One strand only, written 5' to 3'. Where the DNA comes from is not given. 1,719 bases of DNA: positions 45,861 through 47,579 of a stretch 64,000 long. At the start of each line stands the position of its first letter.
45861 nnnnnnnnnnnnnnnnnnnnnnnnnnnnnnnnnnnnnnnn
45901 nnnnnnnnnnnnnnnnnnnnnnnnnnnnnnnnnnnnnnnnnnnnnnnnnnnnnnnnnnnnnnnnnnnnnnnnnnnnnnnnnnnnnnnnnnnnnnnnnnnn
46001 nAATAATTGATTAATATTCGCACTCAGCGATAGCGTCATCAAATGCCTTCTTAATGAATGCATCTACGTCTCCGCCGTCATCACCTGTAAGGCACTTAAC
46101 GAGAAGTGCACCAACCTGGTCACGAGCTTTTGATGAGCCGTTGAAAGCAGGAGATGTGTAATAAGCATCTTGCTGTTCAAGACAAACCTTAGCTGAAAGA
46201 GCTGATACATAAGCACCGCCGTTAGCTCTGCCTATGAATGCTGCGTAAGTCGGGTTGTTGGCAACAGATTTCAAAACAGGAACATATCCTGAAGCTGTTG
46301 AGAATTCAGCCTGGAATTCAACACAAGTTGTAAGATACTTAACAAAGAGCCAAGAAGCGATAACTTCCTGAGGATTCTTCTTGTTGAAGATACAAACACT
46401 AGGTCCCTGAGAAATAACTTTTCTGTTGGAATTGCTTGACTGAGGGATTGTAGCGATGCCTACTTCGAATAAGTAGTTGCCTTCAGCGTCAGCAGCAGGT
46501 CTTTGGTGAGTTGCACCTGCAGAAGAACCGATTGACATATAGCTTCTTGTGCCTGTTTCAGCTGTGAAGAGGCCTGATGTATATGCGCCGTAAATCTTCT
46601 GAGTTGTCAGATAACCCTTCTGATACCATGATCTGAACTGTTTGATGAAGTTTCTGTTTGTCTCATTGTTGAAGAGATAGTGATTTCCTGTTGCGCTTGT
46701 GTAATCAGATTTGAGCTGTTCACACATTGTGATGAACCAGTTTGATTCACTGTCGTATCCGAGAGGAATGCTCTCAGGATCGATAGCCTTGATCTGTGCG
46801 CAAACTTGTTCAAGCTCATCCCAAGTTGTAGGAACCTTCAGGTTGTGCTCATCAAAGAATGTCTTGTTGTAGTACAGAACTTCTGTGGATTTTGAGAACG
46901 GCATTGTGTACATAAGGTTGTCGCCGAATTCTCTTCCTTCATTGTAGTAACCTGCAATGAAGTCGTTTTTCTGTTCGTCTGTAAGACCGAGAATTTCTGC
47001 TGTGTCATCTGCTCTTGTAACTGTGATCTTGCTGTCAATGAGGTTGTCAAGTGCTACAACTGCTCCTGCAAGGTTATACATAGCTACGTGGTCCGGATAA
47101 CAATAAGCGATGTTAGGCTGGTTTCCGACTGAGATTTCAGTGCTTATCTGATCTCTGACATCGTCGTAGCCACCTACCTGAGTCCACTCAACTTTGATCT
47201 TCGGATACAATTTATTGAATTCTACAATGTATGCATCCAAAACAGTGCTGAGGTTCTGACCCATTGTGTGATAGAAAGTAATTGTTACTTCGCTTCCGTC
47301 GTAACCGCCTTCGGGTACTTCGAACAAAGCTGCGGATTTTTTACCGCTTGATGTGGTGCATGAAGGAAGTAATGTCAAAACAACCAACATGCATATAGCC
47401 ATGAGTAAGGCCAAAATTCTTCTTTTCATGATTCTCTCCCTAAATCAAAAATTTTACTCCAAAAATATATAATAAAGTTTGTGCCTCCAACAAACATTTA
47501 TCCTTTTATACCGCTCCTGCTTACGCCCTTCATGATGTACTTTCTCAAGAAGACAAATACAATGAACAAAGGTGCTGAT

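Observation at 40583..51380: Lipoprotein nuclease and OB-repeat lipoprotein embedded in a sugar-type (CUT1) ABC importer operon: candidate extracellular nucleic-acid capture, cleavage and uptake system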

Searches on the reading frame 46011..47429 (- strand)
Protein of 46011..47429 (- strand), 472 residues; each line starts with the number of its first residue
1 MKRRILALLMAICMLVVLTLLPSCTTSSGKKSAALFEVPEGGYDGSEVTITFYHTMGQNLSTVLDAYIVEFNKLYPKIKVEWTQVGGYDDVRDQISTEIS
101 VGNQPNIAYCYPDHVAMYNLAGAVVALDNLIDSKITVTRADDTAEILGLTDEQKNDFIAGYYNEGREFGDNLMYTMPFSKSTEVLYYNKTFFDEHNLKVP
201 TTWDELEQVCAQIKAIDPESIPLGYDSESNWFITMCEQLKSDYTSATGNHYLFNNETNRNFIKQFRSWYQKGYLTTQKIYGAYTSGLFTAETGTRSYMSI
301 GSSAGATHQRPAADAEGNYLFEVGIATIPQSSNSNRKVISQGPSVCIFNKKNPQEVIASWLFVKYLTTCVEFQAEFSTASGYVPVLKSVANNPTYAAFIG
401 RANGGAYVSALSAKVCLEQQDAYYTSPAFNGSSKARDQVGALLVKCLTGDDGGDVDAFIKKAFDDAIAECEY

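Call 3: search_protein_families(library=pfam, proteins=[window:46011-47429:-], max_evalue=0.01)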
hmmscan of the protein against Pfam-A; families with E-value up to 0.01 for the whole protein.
window:46011-47429:- (472 aa): 2 families
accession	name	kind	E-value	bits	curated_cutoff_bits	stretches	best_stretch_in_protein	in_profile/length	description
PF13416.11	SBP_bac_8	-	6.8e-36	124.9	27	1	66-397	1-273/279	Bacterial extracellular solute-binding protein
PF01547.30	SBP_bac_1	-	3.2e-23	83.6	26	1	64-368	10-302/307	Bacterial extracellular solute-binding protein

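Call 4: search_protein_families(library=ncbifam, proteins=[window:46011-47429:-], max_evalue=0.01)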
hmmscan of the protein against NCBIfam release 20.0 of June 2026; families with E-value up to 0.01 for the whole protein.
window:46011-47429:- (472 aa): 5 families
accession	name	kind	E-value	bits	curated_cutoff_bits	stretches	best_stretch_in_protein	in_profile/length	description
NF008211.0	PRK10974.1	equivalog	3.4e-15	55.6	411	1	48-391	27-357/439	sn-glycerol-3-phosphate ABC transporter substrate-binding protein UgpB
TIGR03850.1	bind_CPR_0540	equivalog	8.5e-14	51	299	1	4-215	2-193/437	carbohydrate ABC transporter substrate-binding protein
NF045826.1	lipo_P68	equivalog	2.8e-06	26.1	200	1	3-189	2-170/669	P68 family surface lipoprotein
TIGR03851.1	chitin_NgcE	equivalog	3.7e-06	26.2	399.65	1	159-217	140-197/450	N-acetylglucosamine/diacetylchitobiose ABC transporter substrate-binding protein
TIGR03261.1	phnS2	equivalog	0.0072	15.5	392.75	0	185-245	128-190/334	putative 2-aminoethylphosphonate ABC transporter substrate-binding protein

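Call 6: search_solved_structures(query=window:46011-47429:-, max_evalue=0.001)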
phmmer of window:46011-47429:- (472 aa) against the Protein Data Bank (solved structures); distinct sequences matched with E-value up to 0.001: 41.
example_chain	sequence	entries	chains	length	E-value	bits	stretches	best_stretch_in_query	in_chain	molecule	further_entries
7c0x_A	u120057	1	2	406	2.7e-21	79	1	59-401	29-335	Sugar ABC transporter, periplasmic sugar-binding protein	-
7c0v_A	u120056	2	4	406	2.7e-21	79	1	59-401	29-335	Sugar ABC transporter, periplasmic sugar-binding protein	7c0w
7c0f_A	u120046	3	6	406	2.8e-21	78.9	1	59-401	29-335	Sugar ABC transporter, periplasmic sugar-binding protein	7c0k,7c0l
7c0t_A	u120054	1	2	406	7.1e-21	77.6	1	59-401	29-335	Sugar ABC transporter, periplasmic sugar-binding protein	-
7c0u_A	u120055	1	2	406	7.2e-21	77.6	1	59-401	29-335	Sugar ABC transporter, periplasmic sugar-binding protein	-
7c0y_A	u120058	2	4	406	8.5e-21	77.3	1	59-400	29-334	Sugar ABC transporter, periplasmic sugar-binding protein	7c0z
7c16_A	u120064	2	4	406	8.5e-21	77.3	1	168-400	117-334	Sugar ABC transporter, periplasmic sugar-binding protein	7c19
7c0o_A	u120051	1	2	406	9.7e-21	77.1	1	59-401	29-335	Sugar ABC transporter, periplasmic sugar-binding protein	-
7c0r_A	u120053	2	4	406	1.4e-20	76.6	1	59-401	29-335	Sugar ABC transporter, periplasmic sugar-binding protein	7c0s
7c14_A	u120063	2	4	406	1.7e-20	76.4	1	59-400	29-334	Sugar ABC transporter, periplasmic sugar-binding protein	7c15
7c1b_A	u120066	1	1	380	5.6e-15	58.2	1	168-401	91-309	Sugar ABC transporter, periplasmic sugar-binding protein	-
2heu_A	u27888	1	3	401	1.8e-12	49.9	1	170-249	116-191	Sugar ABC transporter, sugar-binding protein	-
6pql_A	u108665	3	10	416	2.8e-12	49.3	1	45-249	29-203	ABC transporter sugar-binding protein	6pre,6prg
2hq0_A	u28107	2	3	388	3e-12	49.2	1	46-249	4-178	Sugar ABC transporter, sugar-binding protein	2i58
2hfb_A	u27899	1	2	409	3.1e-12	49.1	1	45-249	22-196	Sugar ABC transporter, sugar-binding protein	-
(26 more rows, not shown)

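Call 18: find_homologous_proteins(query=window:46011-47429:-, max_evalue=0.00001)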
Query window:46011-47429:- (472 aa): 7609 proteins with E <= 0.00001 among 8000 candidates; the best 120 are listed.
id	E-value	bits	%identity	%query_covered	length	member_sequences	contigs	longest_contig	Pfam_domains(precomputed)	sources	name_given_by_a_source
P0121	0.0e+0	1071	99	100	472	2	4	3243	PF13416.12,PF01547.31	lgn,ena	-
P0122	1.7e-273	925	84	100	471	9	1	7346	PF13416.12,PF01547.31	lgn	-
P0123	1.7e-271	919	84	100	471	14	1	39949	PF13416.12,PF01547.31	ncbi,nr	ncbi:MAG: extracellular solute-binding protein [Clostridiales bacterium]|nr:extracellular solute-bin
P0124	8.8e-256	867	83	97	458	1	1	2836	PF13416.12,PF01547.31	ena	-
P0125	4.0e-250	848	80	100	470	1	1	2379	PF13416.12,PF01547.31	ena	-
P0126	4.0e-249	845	78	100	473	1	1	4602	PF13416.12,PF01547.31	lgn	-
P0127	2.0e-248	843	77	100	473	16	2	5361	PF13416.12,PF01547.31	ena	-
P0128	8.5e-248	841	79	100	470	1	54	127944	PF13416.12,PF01547.31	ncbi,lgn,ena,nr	ncbi:MAG: extracellular solute-binding protein [Eubacteriales bacterium]|nr:extracellular solute-bin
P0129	1.2e-247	840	79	100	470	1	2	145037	PF13416.12,PF01547.31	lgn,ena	-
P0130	1.5e-247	840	79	100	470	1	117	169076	PF13416.12,PF01547.31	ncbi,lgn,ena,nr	ncbi:MAG TPA: hypothetical protein DEW22_08180 [Clostridiales bacterium]|nr:extracellular solute-bin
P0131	1.7e-247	840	78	100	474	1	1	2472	PF13416.12,PF01547.31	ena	-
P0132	1.7e-247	840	79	100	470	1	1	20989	PF13416.12,PF01547.31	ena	-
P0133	1.9e-247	839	79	100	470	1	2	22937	PF13416.12,PF01547.31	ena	-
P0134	2.2e-247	839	79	100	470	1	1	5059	PF13416.12,PF01547.31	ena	-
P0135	2.3e-247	839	79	100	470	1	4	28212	PF13416.12,PF01547.31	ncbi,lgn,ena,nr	ncbi:MAG: extracellular solute-binding protein [Eubacteriales bacterium]|nr:extracellular solute-bin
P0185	2.2e-241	819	76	100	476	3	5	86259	PF13416.12,PF01547.31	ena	-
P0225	2.5e-238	809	75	100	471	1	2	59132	PF13416.12,PF01547.31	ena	-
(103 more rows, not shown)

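Call 21: search_solved_structures(query=A2, max_evalue=0.00001, show_alignments=2)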
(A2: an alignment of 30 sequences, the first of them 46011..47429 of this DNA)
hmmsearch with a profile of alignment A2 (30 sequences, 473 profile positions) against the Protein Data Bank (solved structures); distinct sequences matched with E-value up to 0.00001: 43.
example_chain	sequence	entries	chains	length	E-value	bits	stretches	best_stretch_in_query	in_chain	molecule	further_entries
7c0x_A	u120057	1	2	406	9.4e-21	76.9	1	166-401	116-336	Sugar ABC transporter, periplasmic sugar-binding protein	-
7c0f_A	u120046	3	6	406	1e-20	76.7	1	166-401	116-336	Sugar ABC transporter, periplasmic sugar-binding protein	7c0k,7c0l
7c0v_A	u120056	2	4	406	1.4e-20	76.3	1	166-401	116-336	Sugar ABC transporter, periplasmic sugar-binding protein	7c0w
7c0t_A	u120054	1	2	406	2.2e-20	75.7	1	166-401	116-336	Sugar ABC transporter, periplasmic sugar-binding protein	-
7c0u_A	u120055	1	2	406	4.1e-20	74.8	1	166-401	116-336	Sugar ABC transporter, periplasmic sugar-binding protein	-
7c0o_A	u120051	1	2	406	5.1e-20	74.5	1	166-401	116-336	Sugar ABC transporter, periplasmic sugar-binding protein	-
7c0r_A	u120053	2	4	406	5.4e-20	74.4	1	166-401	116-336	Sugar ABC transporter, periplasmic sugar-binding protein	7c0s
7c0y_A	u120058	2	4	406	5.8e-20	74.3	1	167-401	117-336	Sugar ABC transporter, periplasmic sugar-binding protein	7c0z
7c16_A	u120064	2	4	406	7.6e-20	73.9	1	283-401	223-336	Sugar ABC transporter, periplasmic sugar-binding protein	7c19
7c14_A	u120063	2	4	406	1e-19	73.5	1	166-401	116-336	Sugar ABC transporter, periplasmic sugar-binding protein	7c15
7c1b_A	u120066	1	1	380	1.1e-14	56.9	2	283-401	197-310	Sugar ABC transporter, periplasmic sugar-binding protein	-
2heu_A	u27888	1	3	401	9.3e-12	47.2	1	169-238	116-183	Sugar ABC transporter, sugar-binding protein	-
2hq0_A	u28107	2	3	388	1.5e-11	46.5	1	169-238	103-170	Sugar ABC transporter, sugar-binding protein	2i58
6pql_A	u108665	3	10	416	1.7e-11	46.4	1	168-238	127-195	ABC transporter sugar-binding protein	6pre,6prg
2hfb_A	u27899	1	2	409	1.7e-11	46.3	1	168-238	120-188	Sugar ABC transporter, sugar-binding protein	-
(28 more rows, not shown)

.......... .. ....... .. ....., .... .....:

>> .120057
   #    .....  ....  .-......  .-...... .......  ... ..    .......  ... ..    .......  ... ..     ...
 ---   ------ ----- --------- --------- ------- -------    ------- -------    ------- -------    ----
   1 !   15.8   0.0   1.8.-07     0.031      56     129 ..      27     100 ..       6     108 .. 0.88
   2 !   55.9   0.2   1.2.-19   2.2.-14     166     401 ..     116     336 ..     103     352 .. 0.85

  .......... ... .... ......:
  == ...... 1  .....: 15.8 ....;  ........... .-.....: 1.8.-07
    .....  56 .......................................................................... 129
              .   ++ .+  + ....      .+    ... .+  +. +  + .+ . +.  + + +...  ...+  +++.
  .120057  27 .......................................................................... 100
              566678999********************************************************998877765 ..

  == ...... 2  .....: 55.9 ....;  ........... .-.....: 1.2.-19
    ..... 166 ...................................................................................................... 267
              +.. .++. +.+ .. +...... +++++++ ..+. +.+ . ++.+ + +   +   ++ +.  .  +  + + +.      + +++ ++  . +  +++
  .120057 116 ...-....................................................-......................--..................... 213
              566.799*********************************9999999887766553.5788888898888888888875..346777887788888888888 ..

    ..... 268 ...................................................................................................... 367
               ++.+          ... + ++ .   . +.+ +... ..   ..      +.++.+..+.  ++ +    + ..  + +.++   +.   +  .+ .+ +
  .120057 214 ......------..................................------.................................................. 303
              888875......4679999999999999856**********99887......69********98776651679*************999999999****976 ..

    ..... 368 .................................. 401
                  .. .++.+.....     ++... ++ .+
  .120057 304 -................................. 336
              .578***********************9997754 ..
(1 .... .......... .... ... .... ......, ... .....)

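Call 29: predict_structure(alignment_id=A2)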
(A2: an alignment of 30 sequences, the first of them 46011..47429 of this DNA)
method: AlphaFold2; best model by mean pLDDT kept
length: 472 residues; sequences in the alignment: 30
mean_pLDDT: 57.6   pTM: 0.53
mean pLDDT of the five models: 57.6, 55.8, 53.0, 48.9, 44.1
residues with pLDDT >= 90: 19; 70-90: 141; 50-70: 113; < 50: 199
segments of 3 or more residues with pLDDT < 50: 20-32, 86-114, 122-124, 161-186, 225-229, 244-250, 277-296, 298-314, 316-344, 381-384, 398-436
pLDDT, mean of each block of 10 residues (from residue 1): 77 63 32 63 84 62 81 91 56 31 36 50 61 87 88 67 43 38 48 73 71 78 52 59 48 72 79 57 36 46 34 43 38 39 51 81 78 60 49 51 29 22 24 49 76 90 71 37
secondary structure, 60 per line:
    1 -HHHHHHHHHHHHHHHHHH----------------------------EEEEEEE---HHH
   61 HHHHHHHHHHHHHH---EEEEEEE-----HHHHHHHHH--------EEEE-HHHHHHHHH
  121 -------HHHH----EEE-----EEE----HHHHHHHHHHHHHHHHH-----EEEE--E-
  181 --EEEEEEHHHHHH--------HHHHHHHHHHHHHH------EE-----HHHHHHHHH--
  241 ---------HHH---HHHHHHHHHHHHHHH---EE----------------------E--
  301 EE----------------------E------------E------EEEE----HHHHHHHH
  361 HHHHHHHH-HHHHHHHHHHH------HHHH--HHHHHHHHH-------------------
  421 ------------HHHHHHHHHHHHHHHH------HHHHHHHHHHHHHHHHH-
elements in order: H2-19 E48-54 H58-74 E78-84 H90-98 E107-110 H112-120 H128-131 E136-138 E144-146 H151-167 E173-176 E183-188 H189-194 H203-216 H230-238 H256-270 E345-348 H353-368 H370-380 H387-390 H393-401 H433-448 H455-471

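Call 31: search_solved_structures(query=window:46011-47429:-, max_evalue=1e-18, show_alignments=5)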
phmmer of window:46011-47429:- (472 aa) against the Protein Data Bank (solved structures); distinct sequences matched with E-value up to 1e-18: 10.
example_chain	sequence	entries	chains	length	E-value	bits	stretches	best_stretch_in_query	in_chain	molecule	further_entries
7c0x_A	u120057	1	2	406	2.7e-21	79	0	59-401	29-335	Sugar ABC transporter, periplasmic sugar-binding protein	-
7c0v_A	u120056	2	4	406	2.7e-21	79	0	59-401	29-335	Sugar ABC transporter, periplasmic sugar-binding protein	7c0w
7c0f_A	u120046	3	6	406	2.8e-21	78.9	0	59-401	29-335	Sugar ABC transporter, periplasmic sugar-binding protein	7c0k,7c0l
7c0t_A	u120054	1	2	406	7.1e-21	77.6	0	59-401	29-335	Sugar ABC transporter, periplasmic sugar-binding protein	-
7c0u_A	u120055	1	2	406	7.2e-21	77.6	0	59-401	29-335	Sugar ABC transporter, periplasmic sugar-binding protein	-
7c0y_A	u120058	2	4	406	8.5e-21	77.3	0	59-400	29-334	Sugar ABC transporter, periplasmic sugar-binding protein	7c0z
7c16_A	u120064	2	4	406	8.5e-21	77.3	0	168-400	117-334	Sugar ABC transporter, periplasmic sugar-binding protein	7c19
7c0o_A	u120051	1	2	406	9.7e-21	77.1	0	59-401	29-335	Sugar ABC transporter, periplasmic sugar-binding protein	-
7c0r_A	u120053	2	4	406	1.4e-20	76.6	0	59-401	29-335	Sugar ABC transporter, periplasmic sugar-binding protein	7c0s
7c14_A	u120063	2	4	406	1.7e-20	76.4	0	59-400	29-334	Sugar ABC transporter, periplasmic sugar-binding protein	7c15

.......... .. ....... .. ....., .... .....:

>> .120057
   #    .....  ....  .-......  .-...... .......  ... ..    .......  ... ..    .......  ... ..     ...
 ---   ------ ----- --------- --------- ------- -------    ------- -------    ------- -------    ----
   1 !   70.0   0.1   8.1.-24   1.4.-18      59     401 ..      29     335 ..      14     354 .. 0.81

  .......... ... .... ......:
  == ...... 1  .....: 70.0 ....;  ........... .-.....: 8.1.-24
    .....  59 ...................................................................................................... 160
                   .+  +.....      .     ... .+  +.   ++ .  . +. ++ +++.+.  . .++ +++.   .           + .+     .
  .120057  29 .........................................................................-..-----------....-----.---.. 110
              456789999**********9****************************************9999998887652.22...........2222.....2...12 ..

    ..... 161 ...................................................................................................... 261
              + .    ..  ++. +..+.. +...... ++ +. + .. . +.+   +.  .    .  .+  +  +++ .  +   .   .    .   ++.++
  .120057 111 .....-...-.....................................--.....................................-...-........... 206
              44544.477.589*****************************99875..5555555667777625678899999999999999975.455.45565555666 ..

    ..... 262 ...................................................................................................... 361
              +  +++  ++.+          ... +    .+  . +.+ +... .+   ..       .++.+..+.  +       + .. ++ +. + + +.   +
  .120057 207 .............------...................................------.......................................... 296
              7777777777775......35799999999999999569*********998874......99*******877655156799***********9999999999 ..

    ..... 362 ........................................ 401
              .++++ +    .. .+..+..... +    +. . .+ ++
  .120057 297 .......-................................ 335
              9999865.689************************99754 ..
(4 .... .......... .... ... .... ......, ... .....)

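Call 71: find_encoding_contigs(protein=P0130, flank=8000, max_places=2)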
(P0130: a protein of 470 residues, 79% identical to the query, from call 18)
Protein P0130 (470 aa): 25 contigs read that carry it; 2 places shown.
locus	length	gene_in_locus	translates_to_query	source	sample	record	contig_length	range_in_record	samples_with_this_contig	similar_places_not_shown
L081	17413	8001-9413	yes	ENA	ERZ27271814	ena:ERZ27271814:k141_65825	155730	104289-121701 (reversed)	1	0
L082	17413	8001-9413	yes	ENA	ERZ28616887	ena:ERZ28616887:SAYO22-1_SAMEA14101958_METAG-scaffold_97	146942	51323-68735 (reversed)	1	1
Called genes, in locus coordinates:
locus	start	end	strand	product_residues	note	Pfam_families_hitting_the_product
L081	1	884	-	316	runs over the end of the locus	PF02779:Transket_pyr, PF02780:Transketolase_C, PF22613:Transketolase_C_1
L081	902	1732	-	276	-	PF00456:Transketolase_N, PF13292:DXP_synthase_N, PF09364:XFP_N, PF00676:E1_dh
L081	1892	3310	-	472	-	PF07155:ECF-ribofla_trS, PF12822:ECF_trnsprt (weak)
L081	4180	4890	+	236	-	PF06271:RDD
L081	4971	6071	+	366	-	PF00005:ABC_tran, PF13304:AAA_21 (faint)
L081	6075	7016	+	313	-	PF00528:BPD_transp_1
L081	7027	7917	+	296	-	PF00528:BPD_transp_1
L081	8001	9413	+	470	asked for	PF01547:SBP_bac_1, PF13416:SBP_bac_8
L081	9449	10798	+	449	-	PF00565:SNase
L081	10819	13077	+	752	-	PF18942:DUF5689 (weak), PF20578:aBig_2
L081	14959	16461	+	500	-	-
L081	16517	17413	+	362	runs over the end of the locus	PF13385:Laminin_G_3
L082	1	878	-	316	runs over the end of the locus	PF02779:Transket_pyr, PF02780:Transketolase_C, PF22613:Transketolase_C_1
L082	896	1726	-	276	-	PF00456:Transketolase_N, PF13292:DXP_synthase_N, PF09364:XFP_N, PF00676:E1_dh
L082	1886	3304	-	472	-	PF07155:ECF-ribofla_trS, PF12822:ECF_trnsprt (weak)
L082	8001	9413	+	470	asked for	PF01547:SBP_bac_1, PF13416:SBP_bac_8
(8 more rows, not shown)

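Call 72: find_encoding_contigs(protein=P0185, flank=8000, max_places=2)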
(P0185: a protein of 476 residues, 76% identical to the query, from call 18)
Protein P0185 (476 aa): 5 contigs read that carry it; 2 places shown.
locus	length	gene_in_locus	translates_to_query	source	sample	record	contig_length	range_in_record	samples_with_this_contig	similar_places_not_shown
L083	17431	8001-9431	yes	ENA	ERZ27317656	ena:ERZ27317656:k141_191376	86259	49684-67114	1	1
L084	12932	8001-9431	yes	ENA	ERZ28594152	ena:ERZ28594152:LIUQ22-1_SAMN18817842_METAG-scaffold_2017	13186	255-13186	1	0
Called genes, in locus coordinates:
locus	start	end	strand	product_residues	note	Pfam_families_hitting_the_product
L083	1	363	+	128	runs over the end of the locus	PF00392:GntR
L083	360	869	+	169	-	-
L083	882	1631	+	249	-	-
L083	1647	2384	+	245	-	PF00005:ABC_tran, PF13304:AAA_21 (faint)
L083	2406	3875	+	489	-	-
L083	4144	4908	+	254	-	PF06271:RDD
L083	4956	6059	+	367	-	PF00005:ABC_tran, PF13304:AAA_21 (faint), PF17850:CysA_C_terminal, PF17912:OB_MalK (weak)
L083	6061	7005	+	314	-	PF00528:BPD_transp_1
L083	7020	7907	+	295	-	PF00528:BPD_transp_1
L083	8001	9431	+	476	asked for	PF01547:SBP_bac_1, PF13416:SBP_bac_8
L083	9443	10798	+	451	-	PF00565:SNase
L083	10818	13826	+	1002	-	PF01336:tRNA_anti-codon (faint)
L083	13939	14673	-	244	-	PF01975:SurE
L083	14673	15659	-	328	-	PF01368:DHH, PF02272:DHHA1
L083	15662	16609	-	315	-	PF01368:DHH, PF02272:DHHA1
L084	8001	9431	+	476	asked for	PF01547:SBP_bac_1, PF13416:SBP_bac_8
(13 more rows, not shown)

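Call 73: find_encoding_contigs(protein=P0225, flank=8000, max_places=2)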
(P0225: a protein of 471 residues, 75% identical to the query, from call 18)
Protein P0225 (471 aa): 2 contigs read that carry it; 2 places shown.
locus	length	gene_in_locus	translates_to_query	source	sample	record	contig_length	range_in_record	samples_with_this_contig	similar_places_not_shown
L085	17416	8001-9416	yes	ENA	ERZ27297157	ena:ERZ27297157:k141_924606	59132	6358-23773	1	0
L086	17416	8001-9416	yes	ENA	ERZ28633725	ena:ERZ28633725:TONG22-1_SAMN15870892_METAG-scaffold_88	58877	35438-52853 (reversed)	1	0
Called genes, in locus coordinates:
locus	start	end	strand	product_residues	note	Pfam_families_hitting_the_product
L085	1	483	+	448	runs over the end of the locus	PF01523:PmbA_TldD_1st, PF19290:PmbA_TldD_2nd, PF19289:PmbA_TldD_3rd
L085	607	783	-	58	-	-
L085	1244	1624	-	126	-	-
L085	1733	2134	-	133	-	-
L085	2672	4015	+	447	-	PF02812:ELFV_dehydrog_N, PF00208:ELFV_dehydrog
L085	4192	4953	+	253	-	PF06271:RDD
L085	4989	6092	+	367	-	PF00005:ABC_tran, PF17850:CysA_C_terminal, PF17912:OB_MalK (weak)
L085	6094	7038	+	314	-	PF00528:BPD_transp_1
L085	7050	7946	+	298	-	PF00528:BPD_transp_1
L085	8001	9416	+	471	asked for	PF01547:SBP_bac_1, PF13416:SBP_bac_8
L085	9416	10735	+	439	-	PF00565:SNase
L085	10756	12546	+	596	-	-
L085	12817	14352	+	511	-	PF13350:Y_phosphatase3, PF03162:Y_phosphatase2, PF13350:Y_phosphatase3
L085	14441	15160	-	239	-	PF01975:SurE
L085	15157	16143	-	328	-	PF01368:DHH, PF02272:DHHA1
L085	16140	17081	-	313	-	PF01368:DHH, PF02272:DHHA1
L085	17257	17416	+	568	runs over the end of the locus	-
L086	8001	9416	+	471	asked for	PF01547:SBP_bac_1, PF13416:SBP_bac_8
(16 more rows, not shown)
